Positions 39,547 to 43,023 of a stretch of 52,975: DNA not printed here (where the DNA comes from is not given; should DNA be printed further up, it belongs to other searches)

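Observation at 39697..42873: One polypeptide carrying a complete UvrD-type (SF1A) and a complete Pif1/RecD-type (SF1B) helicase, inserted between dnaN and yaaA at the origin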

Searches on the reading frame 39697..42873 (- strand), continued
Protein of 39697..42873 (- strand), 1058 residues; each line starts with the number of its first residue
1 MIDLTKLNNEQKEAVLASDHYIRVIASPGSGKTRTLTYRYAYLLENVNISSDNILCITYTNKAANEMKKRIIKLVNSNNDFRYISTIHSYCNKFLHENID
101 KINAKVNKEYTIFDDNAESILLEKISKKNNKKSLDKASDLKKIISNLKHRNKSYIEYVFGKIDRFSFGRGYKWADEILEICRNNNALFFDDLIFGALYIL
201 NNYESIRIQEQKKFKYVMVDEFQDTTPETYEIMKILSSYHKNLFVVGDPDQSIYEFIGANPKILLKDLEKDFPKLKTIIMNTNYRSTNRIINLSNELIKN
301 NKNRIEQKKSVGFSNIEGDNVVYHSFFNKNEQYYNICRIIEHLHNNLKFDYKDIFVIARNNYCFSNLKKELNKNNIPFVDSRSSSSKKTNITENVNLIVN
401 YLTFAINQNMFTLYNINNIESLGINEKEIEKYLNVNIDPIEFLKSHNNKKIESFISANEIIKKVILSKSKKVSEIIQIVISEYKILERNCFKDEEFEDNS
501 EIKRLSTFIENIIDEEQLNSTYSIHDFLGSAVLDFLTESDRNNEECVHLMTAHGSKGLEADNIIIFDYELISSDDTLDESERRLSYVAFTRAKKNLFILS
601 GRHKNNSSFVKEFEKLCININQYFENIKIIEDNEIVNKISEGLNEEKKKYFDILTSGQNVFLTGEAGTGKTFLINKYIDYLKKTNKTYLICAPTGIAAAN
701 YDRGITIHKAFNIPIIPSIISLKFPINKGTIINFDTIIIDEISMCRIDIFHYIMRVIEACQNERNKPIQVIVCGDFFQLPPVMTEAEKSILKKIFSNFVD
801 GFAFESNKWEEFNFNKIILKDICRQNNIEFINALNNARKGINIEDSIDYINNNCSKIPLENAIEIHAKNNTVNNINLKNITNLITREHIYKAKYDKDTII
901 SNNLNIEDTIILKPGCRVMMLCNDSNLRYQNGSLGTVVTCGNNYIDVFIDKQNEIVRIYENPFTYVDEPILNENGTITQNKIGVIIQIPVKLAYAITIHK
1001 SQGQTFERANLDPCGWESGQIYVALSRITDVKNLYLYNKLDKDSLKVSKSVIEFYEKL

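Call 36: search_protein_families(library=pfam, proteins=[P0178, P0240, P0159, P0185, P0191, P0174, P0220, P0274, P0223], max_evalue=0.00001)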
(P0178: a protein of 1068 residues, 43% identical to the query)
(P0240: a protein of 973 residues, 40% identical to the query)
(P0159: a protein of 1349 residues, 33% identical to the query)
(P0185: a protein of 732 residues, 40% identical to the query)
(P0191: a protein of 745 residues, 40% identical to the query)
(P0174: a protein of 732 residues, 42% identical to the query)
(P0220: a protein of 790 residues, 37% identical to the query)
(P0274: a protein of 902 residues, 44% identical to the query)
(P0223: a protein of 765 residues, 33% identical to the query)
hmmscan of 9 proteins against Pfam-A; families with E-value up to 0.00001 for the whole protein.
P0178 (1068 aa): 11 families
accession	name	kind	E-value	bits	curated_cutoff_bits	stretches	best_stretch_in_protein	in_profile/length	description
PF09848.15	SLFN-g3_helicase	-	7.3e-87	292.4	24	1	263-620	1-354/354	Schlafen group 3, DNA/RNA helicase domain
PF05970.20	PIF1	-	4.2e-32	112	25.9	1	655-843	21-213/223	PIF1-like helicase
PF13245.12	AAA_19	-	6.6e-18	65.6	25.1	1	646-783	1-133/134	AAA domain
PF13604.12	AAA_30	-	8.2e-18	65.3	27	1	642-794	2-140/191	AAA domain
PF13401.12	AAA_22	-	9.6e-13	49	27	0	262-357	4-97/130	AAA domain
PF13086.12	AAA_11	-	1.6e-11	45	27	0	643-705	3-74/257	AAA domain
PF00270.35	DEAD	-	8.8e-09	35.8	26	0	262-393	14-137/167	DEAD/DEAH box helicase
PF07728.20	AAA_5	-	4.5e-07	30.4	22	0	659-760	2-93/139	AAA domain (dynein-related subfamily)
PF01443.25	Viral_helicase1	-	6.8e-07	29.8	21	0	991-1039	171-219/228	Viral superfamily 1 RNA helicase core domain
PF13538.12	UvrD_C_2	-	9.3e-07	29.1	27.4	0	999-1039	1-44/52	UvrD-like helicase C-terminal domain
PF13479.12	AAA_24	-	1.5e-06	28.6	27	0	658-756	4-87/195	AAA domain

P0240 (973 aa): 3 families
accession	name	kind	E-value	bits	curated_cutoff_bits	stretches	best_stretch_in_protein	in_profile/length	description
PF05970.20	PIF1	-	6.4e-27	95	25.9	1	553-744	2-192/223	PIF1-like helicase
PF13245.12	AAA_19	-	7.6e-17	62.2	25.1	1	557-697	1-132/134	AAA domain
PF13604.12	AAA_30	-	5.1e-16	59.4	27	1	553-698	2-132/191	AAA domain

P0159 (1349 aa): 10 families
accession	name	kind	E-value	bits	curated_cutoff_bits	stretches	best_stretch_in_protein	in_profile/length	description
PF00580.27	UvrD-helicase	-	4.5e-69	233.6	23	1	565-820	3-271/271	UvrD/REP helicase N-terminal domain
PF13245.12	AAA_19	-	1.9e-39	135.3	25.1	2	575-805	11-134/134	AAA domain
PF05970.20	PIF1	-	7.5e-30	104.6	25.9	1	19-171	12-173/223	PIF1-like helicase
PF13361.12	UvrD_C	-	1.6e-28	100.6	25.6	2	945-1100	207-349/350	UvrD-like helicase C-terminal domain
PF13604.12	AAA_30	-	2.9e-16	60.2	27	1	24-154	13-132/191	AAA domain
PF01443.25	Viral_helicase1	-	2.3e-15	57.5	21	0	32-115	1-72/228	Viral superfamily 1 RNA helicase core domain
PF13538.12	UvrD_C_2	-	2.1e-14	53.5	27.4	0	1025-1054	4-36/52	UvrD-like helicase C-terminal domain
PF12705.13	PDDEXK_1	-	6.2e-14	53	22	1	1139-1346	2-246/247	PD-(D/E)XK nuclease superfamily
PF13401.12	AAA_22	-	6.7e-07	30.1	27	0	27-146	3-123/130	AAA domain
PF12775.13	AAA_7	-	1.7e-06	28.1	25.8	0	19-133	23-133/181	P-loop containing dynein motor region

P0185 (732 aa): 3 families
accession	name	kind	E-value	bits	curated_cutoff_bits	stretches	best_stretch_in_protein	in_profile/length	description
PF05970.20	PIF1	-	3.9e-29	102.3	25.9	1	315-502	4-193/223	PIF1-like helicase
PF13604.12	AAA_30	-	3.3e-18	66.5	27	1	313-516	2-174/191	AAA domain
PF13245.12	AAA_19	-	1.9e-14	54.4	25.1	1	317-456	1-133/134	AAA domain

P0191 (745 aa): 5 families
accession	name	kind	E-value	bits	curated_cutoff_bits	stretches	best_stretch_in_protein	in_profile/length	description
PF05970.20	PIF1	-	1.5e-25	90.5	25.9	1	222-373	2-162/223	PIF1-like helicase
PF13245.12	AAA_19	-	3.5e-16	60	25.1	1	226-366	1-132/134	AAA domain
PF13604.12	AAA_30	-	4.1e-16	59.7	27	1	222-368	2-133/191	AAA domain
PF13538.12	UvrD_C_2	-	3.2e-06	27.3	27.4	1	571-606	1-44/52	UvrD-like helicase C-terminal domain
PF01443.25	Viral_helicase1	-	8.8e-06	26.1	21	0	508-607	122-220/228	Viral superfamily 1 RNA helicase core domain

P0174 (732 aa): 5 families
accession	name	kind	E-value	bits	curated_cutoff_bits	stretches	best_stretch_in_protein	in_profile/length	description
PF05970.20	PIF1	-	1.6e-27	97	25.9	1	3-189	2-191/223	PIF1-like helicase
PF13604.12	AAA_30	-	6.1e-16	59.2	27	1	3-209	2-179/191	AAA domain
PF13245.12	AAA_19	-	9.6e-14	52.1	25.1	1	7-143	1-132/134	AAA domain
PF01443.25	Viral_helicase1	-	3.8e-06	27.3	21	0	23-107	4-76/228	Viral superfamily 1 RNA helicase core domain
PF13538.12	UvrD_C_2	-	4.3e-06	26.9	27.4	1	356-394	1-47/52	UvrD-like helicase C-terminal domain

P0220 (790 aa): 3 families
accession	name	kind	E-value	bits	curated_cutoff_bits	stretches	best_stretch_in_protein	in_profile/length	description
PF05970.20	PIF1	-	1.3e-23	84.2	25.9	1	9-153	2-162/223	PIF1-like helicase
PF13245.12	AAA_19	-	5.4e-16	59.4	25.1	1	13-146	1-132/134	AAA domain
PF01443.25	Viral_helicase1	-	1.1e-06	29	21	0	28-118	3-80/228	Viral superfamily 1 RNA helicase core domain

P0274 (902 aa): 7 families
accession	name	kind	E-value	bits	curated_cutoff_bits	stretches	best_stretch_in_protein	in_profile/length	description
PF08238.18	Sel1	-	1.9e-84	275.5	30.7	7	710-744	2-36/36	Sel1 repeat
PF05970.20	PIF1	-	2.9e-22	79.8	25.9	1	5-145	4-167/223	PIF1-like helicase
PF13245.12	AAA_19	-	7.7e-13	49.2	25.1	1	7-133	1-132/134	AAA domain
PF13604.12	AAA_30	-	1.2e-10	41.9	27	1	4-133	3-131/191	AAA domain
PF07719.23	TPR_2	-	3e-07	30.5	27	0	531-556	4-29/34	Tetratricopeptide repeat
PF13538.12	UvrD_C_2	-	3.1e-07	30.6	27.4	1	401-436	1-44/52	UvrD-like helicase C-terminal domain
PF13086.12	AAA_11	-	2e-06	28.2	27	0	3-55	2-65/257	AAA domain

P0223 (765 aa): 11 families
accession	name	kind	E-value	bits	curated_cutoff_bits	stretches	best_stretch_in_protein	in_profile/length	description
PF00580.27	UvrD-helicase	-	1.7e-76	257.9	23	1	457-732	2-270/271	UvrD/REP helicase N-terminal domain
PF13245.12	AAA_19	-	3.3e-38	131.3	25.1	2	460-718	1-134/134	AAA domain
PF05970.20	PIF1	-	7.4e-28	98.1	25.9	1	20-224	4-219/223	PIF1-like helicase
PF13604.12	AAA_30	-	3.7e-23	82.7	27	1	18-168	2-136/191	AAA domain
PF13401.12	AAA_22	-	1.9e-09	38.4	27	0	32-151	4-118/130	AAA domain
PF13086.12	AAA_11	-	1.2e-08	35.5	27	1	456-526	2-77/257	AAA domain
PF13191.12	AAA_16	-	7.2e-08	33.5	32.6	0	24-66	14-57/167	AAA ATPase domain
PF05127.21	NAT10_TcmA_helicase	-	1.6e-07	31.8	22.7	0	38-133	2-111/176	RNA cytidine acetyltransferase NAT10/TcmA, helicase domain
PF01443.25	Viral_helicase1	-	2.3e-07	31.3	21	0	39-131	4-79/228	Viral superfamily 1 RNA helicase core domain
PF00270.35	DEAD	-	1.6e-06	28.4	26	0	20-86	2-73/167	DEAD/DEAH box helicase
PF13479.12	AAA_24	-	8.8e-06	26.1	27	0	35-141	4-94/195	AAA domain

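Call 37: predict_structure(alignment_id=A1)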
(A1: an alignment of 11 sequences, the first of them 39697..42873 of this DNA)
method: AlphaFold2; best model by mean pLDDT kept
length: 1058 residues; sequences in the alignment: 11
mean_pLDDT: 70.4   pTM: 0.47
mean pLDDT of the five models: 70.4, 67.4, 65.5, 64.4, 52.7
residues with pLDDT >= 90: 90; 70-90: 558; 50-70: 224; < 50: 186
segments of 3 or more residues with pLDDT < 50: 1-30, 131-134, 248-261, 277-319, 382-391, 490-498, 535-543, 556-558, 569-583, 603-608, 626-631, 866-885, 994-1003
pLDDT, mean of each block of 10 residues (from residue 1): 36 37 37 68 82 83 77 77 84 89 83 70 70 56 80 88 82 85 84 92 93 87 70 88 61 39 58 54 34 34 33 37 61 83 78 76 69 75 35 73 87 81 80 77 85 90 87 90 73 46 72 79 79 46 65 53 67 42 51 67 50 56 52 69 79 90 69 86 85 76 81 82 84 92 85 93 89 68 80 80 79 82 63 73 83 85 48 39 60 72 63 74 57 72 80 73 80 86 81 51 61 61 71 84 65 61
secondary structure, 60 per line:
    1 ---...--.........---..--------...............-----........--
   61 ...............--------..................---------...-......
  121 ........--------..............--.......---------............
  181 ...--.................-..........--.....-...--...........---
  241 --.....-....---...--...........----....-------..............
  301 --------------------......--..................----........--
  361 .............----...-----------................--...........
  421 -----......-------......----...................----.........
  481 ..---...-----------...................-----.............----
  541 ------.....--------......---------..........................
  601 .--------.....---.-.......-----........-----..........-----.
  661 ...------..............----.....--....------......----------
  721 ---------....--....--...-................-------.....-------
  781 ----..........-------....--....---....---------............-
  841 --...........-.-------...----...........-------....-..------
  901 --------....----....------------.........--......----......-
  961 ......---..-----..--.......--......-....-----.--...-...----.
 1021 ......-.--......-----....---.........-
elements in order (helices of 4 or more, strands of 3 or more residues): H9-15 H31-45 E54-58 H61-75 E84-86 H87-101 E111-113 H115-128 H137-150 H153-159 H169-183 E186-188 H189-202 H204-213 E216-220 H227-237 E243-247 H249-252 H261-271 E276-279 H287-300 E321-326 H329-346 E354-358 H361-373 E378-380 H392-407 H410-420 H426-431 H439-444 H449-467 H472-482 H500-518 H524-536 E547-551 E560-565 H575-591 E592-601 H610-614 H620-626 H632-639 H645-654 E660-663 H670-683 E688-692 H695-698 H707-710 H730-733 E736-739 H747-761 E769-773 H785-794 H808-811 E815-818 H828-839 H843-853 E863-865 H870-880 E888-891 E909-912 E917-920 E933-941 E944-949 E954-959 E961-966 E981-987 E990-992 H997-1000 E1009-1011 H1020-1026 E1034-1036 H1042-1045 H1049-1057

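Call 40: find_encoding_contigs(protein=P0005, flank=10000, max_places=2)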
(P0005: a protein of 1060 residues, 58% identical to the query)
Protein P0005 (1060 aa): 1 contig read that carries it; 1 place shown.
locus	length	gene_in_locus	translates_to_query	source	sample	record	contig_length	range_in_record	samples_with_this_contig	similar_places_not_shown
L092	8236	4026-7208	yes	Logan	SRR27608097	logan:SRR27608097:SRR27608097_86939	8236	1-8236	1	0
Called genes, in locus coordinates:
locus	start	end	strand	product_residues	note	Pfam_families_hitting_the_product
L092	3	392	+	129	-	?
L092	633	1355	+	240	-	-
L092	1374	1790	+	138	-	-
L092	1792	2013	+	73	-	-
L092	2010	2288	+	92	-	PF03118:RNA_pol_A_CTD, PF26169:HHH_XRCC3_RpoA (weak)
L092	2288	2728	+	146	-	-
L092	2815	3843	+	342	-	PF05621:TniB (weak), PF12775:AAA_7 (weak), PF13191:AAA_16 (faint), PF00004:AAA, PF13173:AAA_14 (weak)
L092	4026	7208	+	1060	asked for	PF00270:DEAD (faint), PF00580:UvrD-helicase, PF13245:AAA_19, PF13361:UvrD_C, PF13538:UvrD_C_2, PF05970:PIF1, PF13245:AAA_19, PF13604:AAA_30, +6 more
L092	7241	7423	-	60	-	-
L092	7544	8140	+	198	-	PF05315:ICEA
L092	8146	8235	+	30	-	?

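Call 41: find_encoding_contigs(protein=P0009, flank=10000, max_places=2)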
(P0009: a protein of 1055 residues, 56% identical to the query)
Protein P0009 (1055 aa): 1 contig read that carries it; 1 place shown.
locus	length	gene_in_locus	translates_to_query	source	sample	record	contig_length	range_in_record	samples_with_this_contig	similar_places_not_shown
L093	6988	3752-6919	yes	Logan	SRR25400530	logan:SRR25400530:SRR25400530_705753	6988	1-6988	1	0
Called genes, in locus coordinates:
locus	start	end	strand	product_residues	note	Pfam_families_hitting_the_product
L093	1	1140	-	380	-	?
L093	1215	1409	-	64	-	-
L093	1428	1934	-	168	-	-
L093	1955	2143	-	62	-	-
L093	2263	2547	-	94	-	-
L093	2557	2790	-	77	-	-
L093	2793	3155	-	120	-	-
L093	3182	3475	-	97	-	-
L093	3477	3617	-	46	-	-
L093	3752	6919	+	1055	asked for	PF00580:UvrD-helicase, PF13245:AAA_19, PF13361:UvrD_C, PF13538:UvrD_C_2, PF05970:PIF1, PF13245:AAA_19, PF13401:AAA_22 (weak), PF13604:AAA_30, +5 more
